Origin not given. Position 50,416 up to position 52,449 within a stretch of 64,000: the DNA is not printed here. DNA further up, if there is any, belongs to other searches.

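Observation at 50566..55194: Tandem Rieske-domain proteins fused to a large uncharacterised domain, followed by a small secreted protein and a lipoprotein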

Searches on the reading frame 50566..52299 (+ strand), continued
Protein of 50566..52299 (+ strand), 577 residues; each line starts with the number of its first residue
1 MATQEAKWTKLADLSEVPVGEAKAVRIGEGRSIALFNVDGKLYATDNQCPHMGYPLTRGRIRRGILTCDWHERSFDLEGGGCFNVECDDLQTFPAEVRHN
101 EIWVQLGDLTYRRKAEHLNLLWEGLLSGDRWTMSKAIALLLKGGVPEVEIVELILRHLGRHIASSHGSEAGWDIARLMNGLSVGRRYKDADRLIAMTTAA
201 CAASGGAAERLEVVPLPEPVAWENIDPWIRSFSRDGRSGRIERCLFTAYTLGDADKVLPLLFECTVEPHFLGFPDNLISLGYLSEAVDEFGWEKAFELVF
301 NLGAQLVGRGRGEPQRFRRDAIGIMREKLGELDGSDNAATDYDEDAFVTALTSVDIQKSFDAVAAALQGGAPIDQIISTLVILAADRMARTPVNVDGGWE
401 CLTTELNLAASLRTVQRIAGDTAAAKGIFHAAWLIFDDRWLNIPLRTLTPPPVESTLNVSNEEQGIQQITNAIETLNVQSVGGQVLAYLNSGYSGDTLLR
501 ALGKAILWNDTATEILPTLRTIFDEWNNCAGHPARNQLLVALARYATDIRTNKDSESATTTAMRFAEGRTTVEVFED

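Call 54: search_protein_families(library=pfam, proteins=[L021:9417-10700:+, L021:5202-6440:+, L021:6592-7557:+, L021:12574-13689:+, L021:13679-14185:+, L021:14245-15213:+, L027:9414-10703:+, L027:10750-11328:+, L027:6259-7497:+, L027:3533-5497:+], max_evalue=0.001)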
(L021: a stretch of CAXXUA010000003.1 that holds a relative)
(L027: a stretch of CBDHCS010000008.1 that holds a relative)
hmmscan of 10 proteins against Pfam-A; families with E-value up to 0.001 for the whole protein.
L021:9417-10700:+ (427 aa): 5 families
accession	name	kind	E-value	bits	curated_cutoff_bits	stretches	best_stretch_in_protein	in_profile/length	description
PF12796.13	Ank_2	-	8.4e-33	113.2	27.3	3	338-420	1-80/90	Ankyrin repeats (3 copies)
PF00023.36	Ank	-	3.4e-32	109.1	21.1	2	145-172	3-33/33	Ankyrin repeat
PF13637.12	Ank_4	-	1.4e-22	79.7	22.7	0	338-376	1-39/50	Ankyrin repeats (many copies)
PF13606.12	Ank_3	-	3.4e-19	67.1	22.3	0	335-362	3-30/30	Ankyrin repeat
PF13857.12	Ank_5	-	5.3e-18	65.4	27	0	319-373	3-55/56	Ankyrin repeats (many copies)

L021:5202-6440:+ (412 aa): 1 family
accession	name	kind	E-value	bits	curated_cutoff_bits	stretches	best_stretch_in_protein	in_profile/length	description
PF00464.25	SHMT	-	1.6e-31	109.8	27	1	9-380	7-398/399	Serine hydroxymethyltransferase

L021:6592-7557:+ (321 aa): 1 family
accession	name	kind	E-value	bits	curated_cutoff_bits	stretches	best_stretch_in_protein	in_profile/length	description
PF01297.22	ZnuA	-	2e-76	257.4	29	1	39-311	1-263/263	Zinc-uptake complex component A periplasmic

L021:12574-13689:+ (371 aa): 15 families
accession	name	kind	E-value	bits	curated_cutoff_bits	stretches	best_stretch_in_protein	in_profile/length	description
PF25174.1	Beta-prop_THOC3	-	2.7e-15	56.5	305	2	49-303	54-266/272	THOC3 beta-propeller domain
PF23414.1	Beta-prop_EML_2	-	4e-10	39.9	90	1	272-367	22-111/266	Echinoderm microtubule-associated protein second beta-propeller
PF25173.1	Beta-prop_WDR3_1st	-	1e-09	38.8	154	1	271-364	10-98/184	WDR3 first beta-propeller domain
PF24817.1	WD40_WDHD1_1st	-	3.9e-09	36.6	109.9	0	251-329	92-161/291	WDHD1 first WD40 domain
PF00400.38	WD40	-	4.3e-09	37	27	0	338-363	12-37/39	WD domain, G-beta repeat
PF24814.1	WD40_Prp19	-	6.3e-09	35.7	320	1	311-363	150-203/281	Prp19 WD40 domain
PF23409.1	Beta-prop_EML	-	1.1e-07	32.1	88.2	1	199-286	15-105/267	Echinoderm microtubule-associated protein first beta-propeller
PF25168.1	Beta-prop_WDR36-Utp21_2nd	-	4.3e-07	30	84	1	222-360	178-304/335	WDR36/Utp21 second beta-propeller domain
PF24807.1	WD40_CDC20-Fz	-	1.7e-06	28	200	0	42-323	52-292/292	CDC20/Fizzy WD40 domain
PF25175.1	Beta-prop_WDR5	-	4.3e-06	26.6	250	0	221-329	30-127/296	WDR5 beta-propeller domain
PF24805.1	EIF3I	-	8.3e-06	25.6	200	0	304-356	60-112/324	EIF3I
PF25391.1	WD40_Gbeta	-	1.3e-05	24.8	150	1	191-363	91-252/340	G protein beta WD-40 repeat protein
PF12894.13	ANAPC4_WD40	-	4.9e-05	23.9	22.9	0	338-366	39-67/91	Anaphase-promoting complex subunit 4 WD40 domain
PF23393.2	Beta-prop_WDR90_POC16_2nd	-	9.4e-05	22.2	60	1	269-355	15-96/291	WDR90/POC16, second beta-propeller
PF25172.1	Beta-prop_WDR3_2nd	-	0.0008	19.1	140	0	319-363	103-159/293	WDR3 second beta-propeller domain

L021:13679-14185:+ (168 aa): 3 families
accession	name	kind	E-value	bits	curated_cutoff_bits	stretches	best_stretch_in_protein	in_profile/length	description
PF14716.13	HHH_8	-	1.2e-10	42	30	0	20-94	3-73/73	Helix-hairpin-helix domain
PF14520.12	HHH_5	-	4.4e-07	30.7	27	1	110-160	3-51/57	Helix-hairpin-helix domain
PF00633.29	HHH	-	0.0004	20.5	24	0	100-125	2-27/30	Helix-hairpin-helix motif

L021:14245-15213:+ (322 aa): 1 family
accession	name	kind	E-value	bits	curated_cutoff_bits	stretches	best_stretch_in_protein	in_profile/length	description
PF11899.13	DUF3419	-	2.8e-23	83.2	28.2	2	89-320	125-384/385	Protein of unknown function (DUF3419)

L027:9414-10703:+ (429 aa): 5 families
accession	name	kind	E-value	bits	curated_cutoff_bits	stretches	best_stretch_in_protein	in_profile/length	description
PF12796.13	Ank_2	-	1.7e-34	118.6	27.3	3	338-425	1-84/90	Ankyrin repeats (3 copies)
PF00023.36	Ank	-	6.5e-33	111.4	21.1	3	147-172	5-33/33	Ankyrin repeat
PF13637.12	Ank_4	-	3.4e-23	81.6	22.7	1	386-420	15-49/50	Ankyrin repeats (many copies)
PF13606.12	Ank_3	-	4.6e-21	72.8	22.3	0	335-362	3-30/30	Ankyrin repeat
PF13857.12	Ank_5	-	8.3e-20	71.1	27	1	319-373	3-55/56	Ankyrin repeats (many copies)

L027:10750-11328:+ (192 aa): 6 families
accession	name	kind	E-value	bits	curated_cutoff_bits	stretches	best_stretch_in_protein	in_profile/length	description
PF13637.12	Ank_4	-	3.8e-16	59.3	22.7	1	145-184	11-49/50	Ankyrin repeats (many copies)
PF12796.13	Ank_2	-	1.2e-15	58.3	27.3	2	40-121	11-88/90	Ankyrin repeats (3 copies)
PF00023.36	Ank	-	8.5e-15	54.5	21.1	1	59-89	2-32/33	Ankyrin repeat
PF13606.12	Ank_3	-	2e-12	46.4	22.3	1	59-87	2-30/30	Ankyrin repeat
PF13857.12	Ank_5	-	1.3e-08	35.4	27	1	59-90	16-47/56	Ankyrin repeats (many copies)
PF24521.3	Ank_KRIT1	-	0.00011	22.4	80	1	60-174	19-127/149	KRIT1 ankyrin-repeats domain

L027:6259-7497:+ (412 aa): 1 family
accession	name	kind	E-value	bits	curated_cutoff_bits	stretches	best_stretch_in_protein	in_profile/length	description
PF00464.25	SHMT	-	1.8e-34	119.4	27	1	8-381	6-399/399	Serine hydroxymethyltransferase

L027:3533-5497:+ (654 aa): 2 families
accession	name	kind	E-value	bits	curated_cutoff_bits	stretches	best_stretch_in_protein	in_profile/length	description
PF20581.3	DUF6785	-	2.2e-167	558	25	1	35-525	1-498/498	Family of unknown function (DUF6785)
PF20580.3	DUF6784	-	2.1e-35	121.3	26.4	1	554-651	2-99/101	Domain of unknown function (DUF6784)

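Call 55: list_cluster_members(proteins=[P0180, P0192, P0193, P0194, P0203, P0205, P0220, P0159, P0169, P0261])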
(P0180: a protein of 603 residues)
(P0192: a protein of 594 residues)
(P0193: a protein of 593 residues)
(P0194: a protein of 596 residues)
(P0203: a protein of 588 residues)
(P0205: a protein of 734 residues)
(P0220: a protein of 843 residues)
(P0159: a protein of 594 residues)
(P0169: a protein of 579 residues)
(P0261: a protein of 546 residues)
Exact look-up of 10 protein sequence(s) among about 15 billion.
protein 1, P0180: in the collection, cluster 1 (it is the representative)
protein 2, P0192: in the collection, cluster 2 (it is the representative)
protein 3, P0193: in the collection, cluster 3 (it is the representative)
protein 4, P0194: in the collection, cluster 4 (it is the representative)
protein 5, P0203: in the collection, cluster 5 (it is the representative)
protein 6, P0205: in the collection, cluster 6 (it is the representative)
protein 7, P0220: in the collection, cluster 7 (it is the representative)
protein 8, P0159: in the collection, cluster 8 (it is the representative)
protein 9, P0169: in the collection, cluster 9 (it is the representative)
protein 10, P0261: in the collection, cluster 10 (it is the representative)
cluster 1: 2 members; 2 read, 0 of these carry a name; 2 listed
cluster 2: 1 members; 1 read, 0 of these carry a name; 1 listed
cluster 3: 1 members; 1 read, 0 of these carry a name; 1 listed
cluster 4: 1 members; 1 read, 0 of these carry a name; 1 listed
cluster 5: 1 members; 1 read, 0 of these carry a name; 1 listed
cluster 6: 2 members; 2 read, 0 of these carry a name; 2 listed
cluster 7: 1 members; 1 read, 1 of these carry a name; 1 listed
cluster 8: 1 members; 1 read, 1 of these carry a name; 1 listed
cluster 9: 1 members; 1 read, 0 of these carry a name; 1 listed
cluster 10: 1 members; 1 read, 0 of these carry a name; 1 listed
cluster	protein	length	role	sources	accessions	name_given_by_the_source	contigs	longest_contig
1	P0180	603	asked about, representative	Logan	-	-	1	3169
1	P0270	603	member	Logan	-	-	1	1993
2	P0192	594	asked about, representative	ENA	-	-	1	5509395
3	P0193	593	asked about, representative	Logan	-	-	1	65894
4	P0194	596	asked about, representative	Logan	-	-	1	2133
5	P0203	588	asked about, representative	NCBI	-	-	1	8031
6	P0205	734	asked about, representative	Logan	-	-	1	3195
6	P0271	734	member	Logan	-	-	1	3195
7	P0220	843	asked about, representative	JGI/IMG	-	RNA polymerase sigma factor (sigma-70 family)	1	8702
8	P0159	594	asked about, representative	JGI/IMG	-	nitrite reductase/ring-hydroxylating ferredoxin subunit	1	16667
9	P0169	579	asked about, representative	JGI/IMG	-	-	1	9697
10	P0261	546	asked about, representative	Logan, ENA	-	-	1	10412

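Call 56: find_encoding_contigs(protein=P0192, flank=8000, max_places=2)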
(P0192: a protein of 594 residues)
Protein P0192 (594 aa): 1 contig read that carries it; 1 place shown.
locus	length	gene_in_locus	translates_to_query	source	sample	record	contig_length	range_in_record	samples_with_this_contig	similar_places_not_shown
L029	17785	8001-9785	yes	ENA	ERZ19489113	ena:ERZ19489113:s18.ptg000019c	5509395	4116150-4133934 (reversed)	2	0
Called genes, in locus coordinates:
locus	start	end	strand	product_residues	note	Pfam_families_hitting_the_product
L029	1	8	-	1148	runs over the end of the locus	PF00211:Guanylate_cyc, PF00931:NB-ARC (weak), PF13191:AAA_16, PF13401:AAA_22 (weak), PF17874:TPR_MalT (faint), PF13374:TPR_10 (faint), PF00515:TPR_1 (faint), PF13424:TPR_12, +1 more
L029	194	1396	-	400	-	PF01546:Peptidase_M20, PF07687:M20_dimer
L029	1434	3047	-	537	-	PF00362:Integrin_beta (faint), PF00092:VWA, PF25106:VWA_4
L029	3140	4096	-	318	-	PF01926:MMR_HSR1, PF02421:FeoB_N (weak), PF02824:TGS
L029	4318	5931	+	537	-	PF04389:Peptidase_M28, PF01546:Peptidase_M20 (weak)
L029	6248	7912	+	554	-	PF13191:AAA_16, PF14516:AAA_35, PF13401:AAA_22 (weak), PF28130:DUF8371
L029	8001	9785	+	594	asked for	PF00355:Rieske, PF13806:Rieske_2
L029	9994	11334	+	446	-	PF00089:Trypsin, PF13365:Trypsin_2, PF00595:PDZ (faint), PF13180:PDZ_2, PF17820:PDZ_6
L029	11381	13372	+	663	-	PF00270:DEAD (faint), PF04851:ResIII (faint), PF06733:DEAD_2 (weak), PF13307:Helicase_C_2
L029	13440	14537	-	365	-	-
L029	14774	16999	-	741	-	PF05547:Peptidase_M6, PF13860:FlgD_ig (weak)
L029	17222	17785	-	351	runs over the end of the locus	-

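Call 57: find_encoding_contigs(protein=P0193, flank=8000, max_places=2)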
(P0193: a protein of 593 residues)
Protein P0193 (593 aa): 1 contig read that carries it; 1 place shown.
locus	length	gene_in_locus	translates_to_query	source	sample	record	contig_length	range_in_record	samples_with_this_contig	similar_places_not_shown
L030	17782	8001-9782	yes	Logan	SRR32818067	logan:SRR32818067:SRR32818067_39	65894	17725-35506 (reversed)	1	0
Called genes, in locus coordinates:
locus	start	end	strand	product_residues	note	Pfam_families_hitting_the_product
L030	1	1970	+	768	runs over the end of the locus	PF00664:ABC_membrane, PF00005:ABC_tran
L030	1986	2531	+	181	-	PF08909:DUF1854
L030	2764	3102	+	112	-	PF04237:YjbR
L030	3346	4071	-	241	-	PF13601:HTH_34 (weak)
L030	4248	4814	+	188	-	PF02525:Flavodoxin_2 (weak), PF03358:FMN_red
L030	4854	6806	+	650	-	PF00664:ABC_membrane, PF00005:ABC_tran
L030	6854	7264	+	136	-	PF00903:Glyoxalase, PF13669:Glyoxalase_4 (faint)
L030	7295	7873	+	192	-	PF02525:Flavodoxin_2, PF03358:FMN_red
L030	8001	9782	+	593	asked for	PF00355:Rieske, PF13806:Rieske_2, PF22543:Rieske_4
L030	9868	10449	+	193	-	PF02525:Flavodoxin_2, PF03358:FMN_red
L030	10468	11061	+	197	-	PF00881:Nitroreductase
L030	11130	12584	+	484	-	-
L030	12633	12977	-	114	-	-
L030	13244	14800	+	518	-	PF00270:DEAD, PF04851:ResIII (weak), PF00271:Helicase_C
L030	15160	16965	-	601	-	PF07719:TPR_2 (faint), PF13181:TPR_8 (faint), PF13428:TPR_14 (faint), PF13432:TPR_16 (faint), PF13485:Peptidase_MA_2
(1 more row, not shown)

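Call 58: find_encoding_contigs(protein=P0159, flank=8000, max_places=2)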
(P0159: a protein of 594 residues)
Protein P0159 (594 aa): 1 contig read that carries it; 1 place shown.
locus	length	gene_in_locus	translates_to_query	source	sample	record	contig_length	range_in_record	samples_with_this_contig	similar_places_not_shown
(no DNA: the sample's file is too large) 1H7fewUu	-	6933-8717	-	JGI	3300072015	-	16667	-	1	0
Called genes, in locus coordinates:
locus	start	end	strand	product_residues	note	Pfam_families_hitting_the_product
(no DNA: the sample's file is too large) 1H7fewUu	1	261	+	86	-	?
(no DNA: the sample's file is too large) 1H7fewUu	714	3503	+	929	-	PF08447:PAS_3, PF00512:HisKA, PF02518:HATPase_c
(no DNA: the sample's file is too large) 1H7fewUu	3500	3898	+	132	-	PF00072:Response_reg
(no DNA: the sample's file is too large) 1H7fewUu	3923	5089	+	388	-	PF00072:Response_reg, PF00512:HisKA, PF02518:HATPase_c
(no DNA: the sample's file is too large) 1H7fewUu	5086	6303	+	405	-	PF00072:Response_reg, PF00069:Pkinase, PF07714:PK_Tyr_Ser-Thr, PF17667:Pkinase_fungal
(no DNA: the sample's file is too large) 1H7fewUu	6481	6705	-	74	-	-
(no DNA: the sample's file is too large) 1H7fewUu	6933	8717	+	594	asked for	PF00355:Rieske, PF13806:Rieske_2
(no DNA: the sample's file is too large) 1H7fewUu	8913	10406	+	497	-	-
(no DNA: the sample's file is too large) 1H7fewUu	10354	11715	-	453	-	PF00709:Adenylsucc_synt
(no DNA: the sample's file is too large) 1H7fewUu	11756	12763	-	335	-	-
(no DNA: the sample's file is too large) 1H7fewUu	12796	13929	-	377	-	-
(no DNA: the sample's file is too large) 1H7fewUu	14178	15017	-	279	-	PF05711:TylF, PF13578:Methyltransf_24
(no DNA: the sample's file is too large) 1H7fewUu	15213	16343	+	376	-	PF20208:ARPP-1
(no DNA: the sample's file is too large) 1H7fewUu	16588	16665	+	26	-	?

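Call 59: find_encoding_contigs(protein=P0220, flank=8000, max_places=2)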
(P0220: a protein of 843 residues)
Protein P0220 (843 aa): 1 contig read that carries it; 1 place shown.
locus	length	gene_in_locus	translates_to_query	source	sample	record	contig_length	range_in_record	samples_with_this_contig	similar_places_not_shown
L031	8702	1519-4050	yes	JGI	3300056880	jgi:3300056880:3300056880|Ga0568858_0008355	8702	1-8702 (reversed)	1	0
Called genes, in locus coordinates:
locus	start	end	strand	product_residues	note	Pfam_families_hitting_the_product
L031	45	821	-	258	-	PF01135:PCMT, PF01209:Ubie_methyltran, PF13489:Methyltransf_23 (weak), PF13649:Methyltransf_25, PF13847:Methyltransf_31, PF08241:Methyltransf_11, PF08242:Methyltransf_12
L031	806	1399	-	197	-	PF00440:TetR_N, PF21542:TetR_C_42 (faint), PF17932:TetR_C_24 (weak)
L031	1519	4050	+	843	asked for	PF04542:Sigma70_r2, PF04545:Sigma70_r4 (weak), PF08281:Sigma70_r4_2, PF00355:Rieske, PF13806:Rieske_2, PF22543:Rieske_4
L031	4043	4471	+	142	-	PF07366:SnoaL, PF12680:SnoaL_2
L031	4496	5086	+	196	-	-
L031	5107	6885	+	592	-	PF00355:Rieske, PF13806:Rieske_2, PF22543:Rieske_4 (faint)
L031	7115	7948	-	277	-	-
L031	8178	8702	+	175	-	?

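Call 60: find_encoding_contigs(protein=P0261, flank=8000, max_places=2)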
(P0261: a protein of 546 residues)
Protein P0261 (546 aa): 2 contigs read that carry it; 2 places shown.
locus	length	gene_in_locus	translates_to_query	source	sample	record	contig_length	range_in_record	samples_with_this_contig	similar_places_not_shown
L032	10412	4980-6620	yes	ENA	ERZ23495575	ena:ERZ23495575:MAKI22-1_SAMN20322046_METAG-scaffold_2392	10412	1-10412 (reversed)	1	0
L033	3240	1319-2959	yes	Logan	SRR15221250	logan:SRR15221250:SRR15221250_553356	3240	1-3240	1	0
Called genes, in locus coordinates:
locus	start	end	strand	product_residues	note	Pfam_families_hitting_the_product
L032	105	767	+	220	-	-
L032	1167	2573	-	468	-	PF13102:Phage_int_SAM_5 (weak), PF00589:Phage_integrase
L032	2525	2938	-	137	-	-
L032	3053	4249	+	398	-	PF00406:ADK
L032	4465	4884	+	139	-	PF00072:Response_reg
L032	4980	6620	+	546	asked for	PF00355:Rieske, PF13806:Rieske_2 (weak)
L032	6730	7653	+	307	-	PF07228:SpoIIE (weak)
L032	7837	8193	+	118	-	PF07228:SpoIIE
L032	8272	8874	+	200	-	-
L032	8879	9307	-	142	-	PF00583:Acetyltransf_1, PF13673:Acetyltransf_10, PF13508:Acetyltransf_7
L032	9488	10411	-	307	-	?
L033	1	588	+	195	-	?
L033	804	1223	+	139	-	PF00072:Response_reg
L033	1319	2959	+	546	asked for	PF00355:Rieske, PF13806:Rieske_2 (weak)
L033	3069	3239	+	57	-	?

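Call 81: find_encoding_contigs(protein=P0085, flank=7000, max_places=2)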
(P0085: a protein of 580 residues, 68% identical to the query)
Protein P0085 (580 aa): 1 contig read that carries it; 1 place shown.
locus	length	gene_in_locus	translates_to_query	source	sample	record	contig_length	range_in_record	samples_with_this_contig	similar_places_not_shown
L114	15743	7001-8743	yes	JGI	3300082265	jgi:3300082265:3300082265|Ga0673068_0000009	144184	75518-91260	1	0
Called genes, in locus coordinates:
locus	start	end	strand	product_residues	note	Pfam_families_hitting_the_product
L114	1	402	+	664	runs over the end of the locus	PF07583:PSCyt2, PF07587:PSD1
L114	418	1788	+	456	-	PF07394:DUF1501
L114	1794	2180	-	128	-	PF11154:DUF2934 (weak)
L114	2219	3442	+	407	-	PF01979:Amidohydro_1, PF07969:Amidohydro_3 (weak)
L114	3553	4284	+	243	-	PF11523:DUF3223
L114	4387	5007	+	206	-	-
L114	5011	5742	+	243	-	-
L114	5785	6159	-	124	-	PF18480:DUF5615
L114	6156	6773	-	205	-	PF04255:DUF433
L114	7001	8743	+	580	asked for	PF00355:Rieske, PF13806:Rieske_2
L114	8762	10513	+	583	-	PF00355:Rieske, PF13806:Rieske_2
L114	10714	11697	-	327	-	PF09335:VTT_dom, PF00581:Rhodanese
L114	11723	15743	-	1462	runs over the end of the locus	PF00873:ACR_tran, PF03176:MMPL, PF02355:SecD_SecF_C (weak), PF03176:MMPL, PF02321:OEP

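Call 82: find_encoding_contigs(protein=P0097, flank=7000, max_places=2)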
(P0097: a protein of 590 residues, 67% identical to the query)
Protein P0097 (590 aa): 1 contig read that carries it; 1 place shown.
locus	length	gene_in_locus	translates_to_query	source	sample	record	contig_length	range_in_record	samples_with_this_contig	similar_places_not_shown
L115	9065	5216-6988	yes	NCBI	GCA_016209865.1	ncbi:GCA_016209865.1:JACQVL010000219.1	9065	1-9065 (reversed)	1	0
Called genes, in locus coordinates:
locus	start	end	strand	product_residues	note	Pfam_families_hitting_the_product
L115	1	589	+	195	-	PF00561:Abhydrolase_1 (weak)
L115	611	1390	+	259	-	PF01261:AP_endonuc_2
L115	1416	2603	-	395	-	PF01839:FG-GAP (faint), PF13517:FG-GAP_3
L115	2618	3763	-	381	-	PF13490:zf-HC2, PF04773:FecR (weak)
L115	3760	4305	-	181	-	PF04542:Sigma70_r2, PF08281:Sigma70_r4_2, PF04545:Sigma70_r4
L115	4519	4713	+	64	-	-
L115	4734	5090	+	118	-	PF00903:Glyoxalase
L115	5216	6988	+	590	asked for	PF00355:Rieske, PF13806:Rieske_2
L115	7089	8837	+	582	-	PF00355:Rieske, PF13806:Rieske_2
